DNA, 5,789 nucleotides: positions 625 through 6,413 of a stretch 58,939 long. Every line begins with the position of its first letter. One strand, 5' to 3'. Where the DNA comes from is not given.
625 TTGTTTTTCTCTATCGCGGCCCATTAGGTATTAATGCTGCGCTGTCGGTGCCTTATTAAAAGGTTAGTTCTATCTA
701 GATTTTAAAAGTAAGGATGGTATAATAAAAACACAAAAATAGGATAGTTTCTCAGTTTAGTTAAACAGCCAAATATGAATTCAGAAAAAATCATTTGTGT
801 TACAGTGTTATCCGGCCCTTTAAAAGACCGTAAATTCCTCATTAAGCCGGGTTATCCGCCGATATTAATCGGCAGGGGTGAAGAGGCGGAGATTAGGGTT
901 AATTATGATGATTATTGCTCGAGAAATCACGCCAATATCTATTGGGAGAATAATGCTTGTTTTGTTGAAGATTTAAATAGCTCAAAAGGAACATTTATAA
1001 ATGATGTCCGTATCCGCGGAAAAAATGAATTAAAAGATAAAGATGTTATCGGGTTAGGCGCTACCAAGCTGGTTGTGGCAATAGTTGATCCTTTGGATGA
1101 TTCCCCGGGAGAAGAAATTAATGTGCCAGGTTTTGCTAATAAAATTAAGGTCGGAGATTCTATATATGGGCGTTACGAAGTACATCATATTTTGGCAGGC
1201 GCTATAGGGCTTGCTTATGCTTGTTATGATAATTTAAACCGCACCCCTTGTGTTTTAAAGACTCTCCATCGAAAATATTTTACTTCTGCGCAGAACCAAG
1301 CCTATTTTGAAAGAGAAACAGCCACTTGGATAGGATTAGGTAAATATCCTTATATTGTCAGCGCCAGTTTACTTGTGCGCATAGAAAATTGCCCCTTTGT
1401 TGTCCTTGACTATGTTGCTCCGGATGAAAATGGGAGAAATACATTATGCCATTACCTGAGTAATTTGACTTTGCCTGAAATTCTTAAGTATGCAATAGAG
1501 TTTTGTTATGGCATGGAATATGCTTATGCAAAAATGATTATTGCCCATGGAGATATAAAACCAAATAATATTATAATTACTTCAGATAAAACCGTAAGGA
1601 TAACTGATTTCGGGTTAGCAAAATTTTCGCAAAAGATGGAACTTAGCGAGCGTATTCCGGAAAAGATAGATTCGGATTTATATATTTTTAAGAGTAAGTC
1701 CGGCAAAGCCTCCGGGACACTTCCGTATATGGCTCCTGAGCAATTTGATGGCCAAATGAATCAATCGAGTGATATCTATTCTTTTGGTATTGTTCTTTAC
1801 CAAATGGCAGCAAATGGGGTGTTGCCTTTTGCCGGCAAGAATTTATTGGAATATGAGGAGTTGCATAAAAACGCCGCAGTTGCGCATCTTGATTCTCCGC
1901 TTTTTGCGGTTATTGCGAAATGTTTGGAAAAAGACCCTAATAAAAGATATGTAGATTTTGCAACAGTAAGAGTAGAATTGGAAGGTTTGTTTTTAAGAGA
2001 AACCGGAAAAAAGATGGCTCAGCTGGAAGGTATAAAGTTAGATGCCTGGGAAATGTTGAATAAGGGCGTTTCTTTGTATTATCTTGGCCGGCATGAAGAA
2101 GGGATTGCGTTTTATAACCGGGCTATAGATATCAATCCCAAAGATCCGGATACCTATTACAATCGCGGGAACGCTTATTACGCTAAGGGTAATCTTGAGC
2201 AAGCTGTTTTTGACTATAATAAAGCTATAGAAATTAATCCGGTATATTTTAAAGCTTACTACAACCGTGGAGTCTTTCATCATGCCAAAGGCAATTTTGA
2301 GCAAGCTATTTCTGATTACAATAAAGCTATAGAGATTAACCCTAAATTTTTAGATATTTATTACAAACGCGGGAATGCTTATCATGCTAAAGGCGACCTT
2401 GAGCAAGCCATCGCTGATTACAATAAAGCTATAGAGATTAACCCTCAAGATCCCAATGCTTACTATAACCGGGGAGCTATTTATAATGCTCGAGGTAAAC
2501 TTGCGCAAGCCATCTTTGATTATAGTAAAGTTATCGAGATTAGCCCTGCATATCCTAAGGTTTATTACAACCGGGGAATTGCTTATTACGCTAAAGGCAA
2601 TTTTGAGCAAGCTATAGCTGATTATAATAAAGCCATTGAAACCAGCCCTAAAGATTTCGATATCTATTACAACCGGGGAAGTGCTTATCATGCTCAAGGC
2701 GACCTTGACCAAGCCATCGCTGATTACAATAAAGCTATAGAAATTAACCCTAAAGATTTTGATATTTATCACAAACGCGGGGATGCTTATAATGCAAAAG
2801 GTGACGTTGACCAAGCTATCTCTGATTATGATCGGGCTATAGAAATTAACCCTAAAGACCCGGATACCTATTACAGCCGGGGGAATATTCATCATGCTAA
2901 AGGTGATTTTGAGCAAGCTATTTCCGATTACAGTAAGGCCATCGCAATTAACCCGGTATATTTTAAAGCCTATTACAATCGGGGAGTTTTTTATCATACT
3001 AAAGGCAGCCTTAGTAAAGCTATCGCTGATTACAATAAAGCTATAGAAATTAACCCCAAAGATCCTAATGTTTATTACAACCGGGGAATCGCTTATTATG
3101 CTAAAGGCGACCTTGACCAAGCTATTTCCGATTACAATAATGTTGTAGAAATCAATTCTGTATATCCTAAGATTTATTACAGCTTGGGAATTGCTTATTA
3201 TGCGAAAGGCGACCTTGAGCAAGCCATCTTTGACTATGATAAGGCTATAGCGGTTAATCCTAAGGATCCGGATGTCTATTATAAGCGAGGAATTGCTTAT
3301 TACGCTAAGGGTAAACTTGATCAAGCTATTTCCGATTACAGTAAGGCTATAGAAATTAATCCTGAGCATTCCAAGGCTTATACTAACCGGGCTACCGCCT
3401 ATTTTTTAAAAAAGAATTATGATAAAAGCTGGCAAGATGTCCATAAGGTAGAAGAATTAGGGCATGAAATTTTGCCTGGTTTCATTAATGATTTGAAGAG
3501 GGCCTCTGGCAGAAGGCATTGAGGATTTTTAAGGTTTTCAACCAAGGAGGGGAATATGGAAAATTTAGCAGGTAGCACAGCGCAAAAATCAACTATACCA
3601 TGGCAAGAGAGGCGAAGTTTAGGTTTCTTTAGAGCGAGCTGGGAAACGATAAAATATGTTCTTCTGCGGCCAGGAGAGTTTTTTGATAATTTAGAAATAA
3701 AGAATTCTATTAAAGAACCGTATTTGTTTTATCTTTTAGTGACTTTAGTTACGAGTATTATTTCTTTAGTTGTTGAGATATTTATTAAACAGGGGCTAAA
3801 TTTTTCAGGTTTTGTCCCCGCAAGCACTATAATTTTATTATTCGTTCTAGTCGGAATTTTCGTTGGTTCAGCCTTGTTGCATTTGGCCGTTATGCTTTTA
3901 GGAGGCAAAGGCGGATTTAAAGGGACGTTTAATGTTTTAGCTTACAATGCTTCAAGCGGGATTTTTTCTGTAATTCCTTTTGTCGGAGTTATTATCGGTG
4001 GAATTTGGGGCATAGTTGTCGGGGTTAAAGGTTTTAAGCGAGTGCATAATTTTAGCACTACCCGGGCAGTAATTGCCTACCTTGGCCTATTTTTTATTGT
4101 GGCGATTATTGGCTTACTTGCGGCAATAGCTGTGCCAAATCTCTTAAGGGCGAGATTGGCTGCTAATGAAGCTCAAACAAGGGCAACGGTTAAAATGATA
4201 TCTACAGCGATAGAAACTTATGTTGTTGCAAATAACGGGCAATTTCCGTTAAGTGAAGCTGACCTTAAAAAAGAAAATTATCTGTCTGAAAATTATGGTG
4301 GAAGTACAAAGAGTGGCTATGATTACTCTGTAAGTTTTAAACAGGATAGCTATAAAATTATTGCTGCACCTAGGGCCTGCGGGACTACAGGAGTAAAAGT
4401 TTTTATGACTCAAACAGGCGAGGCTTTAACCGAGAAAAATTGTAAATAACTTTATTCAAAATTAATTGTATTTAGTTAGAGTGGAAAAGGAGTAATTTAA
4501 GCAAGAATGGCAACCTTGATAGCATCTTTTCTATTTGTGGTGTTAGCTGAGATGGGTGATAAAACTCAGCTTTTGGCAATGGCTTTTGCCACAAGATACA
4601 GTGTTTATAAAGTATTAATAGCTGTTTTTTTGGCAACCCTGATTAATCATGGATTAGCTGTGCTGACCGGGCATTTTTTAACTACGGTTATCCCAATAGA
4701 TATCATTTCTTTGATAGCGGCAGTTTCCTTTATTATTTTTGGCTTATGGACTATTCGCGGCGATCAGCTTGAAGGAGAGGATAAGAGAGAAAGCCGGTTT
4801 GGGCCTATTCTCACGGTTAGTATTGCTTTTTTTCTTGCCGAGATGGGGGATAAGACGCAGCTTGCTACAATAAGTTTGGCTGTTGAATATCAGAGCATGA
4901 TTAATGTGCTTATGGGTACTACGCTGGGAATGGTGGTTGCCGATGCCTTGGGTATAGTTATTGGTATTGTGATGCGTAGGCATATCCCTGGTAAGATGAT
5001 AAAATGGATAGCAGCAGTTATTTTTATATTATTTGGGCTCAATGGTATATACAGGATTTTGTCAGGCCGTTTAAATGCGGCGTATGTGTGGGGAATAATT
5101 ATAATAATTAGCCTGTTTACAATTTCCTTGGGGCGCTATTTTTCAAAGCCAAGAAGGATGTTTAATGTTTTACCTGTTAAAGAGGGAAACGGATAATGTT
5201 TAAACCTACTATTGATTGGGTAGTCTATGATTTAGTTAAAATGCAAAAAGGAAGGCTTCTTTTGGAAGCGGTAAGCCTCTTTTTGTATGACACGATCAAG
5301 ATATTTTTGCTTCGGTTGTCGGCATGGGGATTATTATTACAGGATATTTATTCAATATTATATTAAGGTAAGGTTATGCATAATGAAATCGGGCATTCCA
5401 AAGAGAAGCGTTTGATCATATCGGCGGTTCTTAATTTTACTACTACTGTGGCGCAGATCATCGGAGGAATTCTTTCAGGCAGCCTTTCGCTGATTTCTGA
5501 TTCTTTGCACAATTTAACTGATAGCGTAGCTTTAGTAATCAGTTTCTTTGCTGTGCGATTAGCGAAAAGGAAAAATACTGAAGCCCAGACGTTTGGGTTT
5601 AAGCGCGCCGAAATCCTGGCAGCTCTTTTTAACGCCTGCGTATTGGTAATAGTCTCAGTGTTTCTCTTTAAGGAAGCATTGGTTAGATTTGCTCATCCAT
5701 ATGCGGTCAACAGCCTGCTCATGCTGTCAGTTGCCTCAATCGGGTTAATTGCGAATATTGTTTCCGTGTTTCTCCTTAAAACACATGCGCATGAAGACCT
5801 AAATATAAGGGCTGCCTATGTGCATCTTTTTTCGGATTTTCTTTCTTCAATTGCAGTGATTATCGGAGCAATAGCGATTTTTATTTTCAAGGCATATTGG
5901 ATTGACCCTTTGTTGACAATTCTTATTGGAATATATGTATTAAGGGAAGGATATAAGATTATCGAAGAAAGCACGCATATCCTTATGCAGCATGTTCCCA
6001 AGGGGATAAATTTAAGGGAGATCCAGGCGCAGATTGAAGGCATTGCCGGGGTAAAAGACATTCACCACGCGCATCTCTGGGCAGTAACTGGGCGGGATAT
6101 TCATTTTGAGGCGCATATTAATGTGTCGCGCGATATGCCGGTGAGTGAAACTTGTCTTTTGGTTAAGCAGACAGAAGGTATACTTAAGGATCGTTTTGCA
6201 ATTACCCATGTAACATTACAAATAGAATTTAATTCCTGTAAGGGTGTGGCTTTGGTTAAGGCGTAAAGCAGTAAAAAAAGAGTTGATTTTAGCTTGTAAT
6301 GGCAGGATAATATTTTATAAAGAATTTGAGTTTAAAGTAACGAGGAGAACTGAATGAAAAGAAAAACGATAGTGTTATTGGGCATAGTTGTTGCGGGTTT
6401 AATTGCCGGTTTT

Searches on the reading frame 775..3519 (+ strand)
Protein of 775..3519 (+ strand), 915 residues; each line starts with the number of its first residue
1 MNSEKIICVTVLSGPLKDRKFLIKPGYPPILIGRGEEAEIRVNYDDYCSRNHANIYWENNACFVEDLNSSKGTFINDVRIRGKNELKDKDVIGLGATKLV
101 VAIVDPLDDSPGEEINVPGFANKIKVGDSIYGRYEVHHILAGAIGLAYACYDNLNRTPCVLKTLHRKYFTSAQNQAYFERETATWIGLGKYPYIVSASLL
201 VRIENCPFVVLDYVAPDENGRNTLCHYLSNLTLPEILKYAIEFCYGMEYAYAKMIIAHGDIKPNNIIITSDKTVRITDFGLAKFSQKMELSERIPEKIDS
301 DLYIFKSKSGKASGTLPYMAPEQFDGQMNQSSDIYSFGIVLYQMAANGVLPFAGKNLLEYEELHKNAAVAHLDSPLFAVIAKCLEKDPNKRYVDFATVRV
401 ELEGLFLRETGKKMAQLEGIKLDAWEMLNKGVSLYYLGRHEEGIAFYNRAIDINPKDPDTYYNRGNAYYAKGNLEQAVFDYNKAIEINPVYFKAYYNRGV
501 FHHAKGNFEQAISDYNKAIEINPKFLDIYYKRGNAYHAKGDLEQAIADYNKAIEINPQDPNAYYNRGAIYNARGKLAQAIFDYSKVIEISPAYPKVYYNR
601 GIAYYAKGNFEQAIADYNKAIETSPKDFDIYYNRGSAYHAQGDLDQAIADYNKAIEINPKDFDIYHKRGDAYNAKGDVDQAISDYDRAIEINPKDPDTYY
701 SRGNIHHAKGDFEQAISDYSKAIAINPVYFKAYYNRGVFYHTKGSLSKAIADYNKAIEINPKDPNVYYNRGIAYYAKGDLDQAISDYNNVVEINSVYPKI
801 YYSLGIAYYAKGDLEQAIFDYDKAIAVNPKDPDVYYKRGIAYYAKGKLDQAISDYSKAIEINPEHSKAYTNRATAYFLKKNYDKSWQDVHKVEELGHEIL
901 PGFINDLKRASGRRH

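Call 59: search_protein_families(library=pfam, proteins=[window:775-3519:+], max_evalue=0.00001)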
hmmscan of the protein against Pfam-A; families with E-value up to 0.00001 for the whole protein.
window:775-3519:+ (915 aa): 36 families (the best 25 are shown)
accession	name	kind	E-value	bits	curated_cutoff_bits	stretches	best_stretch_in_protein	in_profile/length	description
PF00515.34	TPR_1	-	5.7e-143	460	27.8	13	629-661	2-34/34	Tetratricopeptide repeat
PF13414.12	TPR_11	-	2.1e-138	450.2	26.8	13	533-570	1-38/42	TPR repeat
PF07719.23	TPR_2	-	5.4e-111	354.1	27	8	629-661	2-34/34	Tetratricopeptide repeat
PF13181.12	TPR_8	-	1.9e-104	333.5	25.7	8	629-661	2-34/34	Tetratricopeptide repeat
PF13431.12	TPR_17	-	1.7e-99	318.4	24.4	8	549-580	2-33/34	Tetratricopeptide repeat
PF13432.12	TPR_16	-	2.8e-72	239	32.7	6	598-661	1-64/65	Tetratricopeptide repeat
PF13424.12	TPR_12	-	8.7e-59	196.1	30.1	7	596-658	5-75/77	Tetratricopeptide repeat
PF13371.12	TPR_9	-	2e-54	181.9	35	3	806-869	3-66/73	Tetratricopeptide repeat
PF13428.12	TPR_14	-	5.6e-54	175.4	23.5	0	629-670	2-43/44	Tetratricopeptide repeat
PF14559.12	TPR_19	-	1.9e-51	172.7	25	3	504-562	3-61/68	Tetratricopeptide repeat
PF13174.12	TPR_6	-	5.5e-44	146.3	26.3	0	833-864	1-32/33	Tetratricopeptide repeat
PF00069.31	Pkinase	-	3.6e-27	95.8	31.7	1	141-392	9-252/263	Protein kinase domain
PF25575.1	TPR_BSK1_C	-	3.8e-25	88.5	42.2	0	810-869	54-114/118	Serine/threonine-protein kinase BSK1-like, TPR repeats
PF07714.23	PK_Tyr_Ser-Thr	-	5.4e-25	88.6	23.1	1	152-397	24-253/258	Protein tyrosine and serine/threonine kinase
PF24575.1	TPR_Slam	-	7e-22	78.3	35.2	0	836-883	51-98/104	Surface lipoprotein assembly modifier, N-terminal TPR repeats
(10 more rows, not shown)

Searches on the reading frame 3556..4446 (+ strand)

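Call 59: search_protein_families(library=pfam, proteins=[window:3556-4446:+], max_evalue=0.00001)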
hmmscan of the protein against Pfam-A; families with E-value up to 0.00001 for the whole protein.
window:3556-4446:+ (297 aa): 1 family
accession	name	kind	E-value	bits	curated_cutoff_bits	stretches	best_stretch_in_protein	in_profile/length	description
PF04893.22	Yip1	-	1.4e-19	71.1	28.6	1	34-189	2-172/173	Yip1 domain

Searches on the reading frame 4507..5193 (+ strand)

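Call 59: search_protein_families(library=pfam, proteins=[window:4507-5193:+], max_evalue=0.00001)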
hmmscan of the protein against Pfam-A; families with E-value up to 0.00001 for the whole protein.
window:4507-5193:+ (229 aa): 1 family
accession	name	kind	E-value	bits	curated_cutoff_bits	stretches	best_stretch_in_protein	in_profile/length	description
PF01169.24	GDT1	-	5.1e-45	152.1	27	2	103-177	2-75/75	Divalent cation/proton antiporter GDT1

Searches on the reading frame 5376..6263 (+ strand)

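Call 59: search_protein_families(library=pfam, proteins=[window:5376-6263:+], max_evalue=0.00001)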
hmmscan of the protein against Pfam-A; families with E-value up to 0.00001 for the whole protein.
window:5376-6263:+ (296 aa): 2 families
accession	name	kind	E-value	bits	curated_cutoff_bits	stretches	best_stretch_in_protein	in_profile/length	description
PF01545.26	Cation_efflux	-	9.4e-47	159.8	26.6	1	13-204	1-198/198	Cation efflux family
PF16916.11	ZT_dimer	-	9.6e-15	54.8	26.7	1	208-284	1-76/78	Dimerisation domain of Zinc Transporter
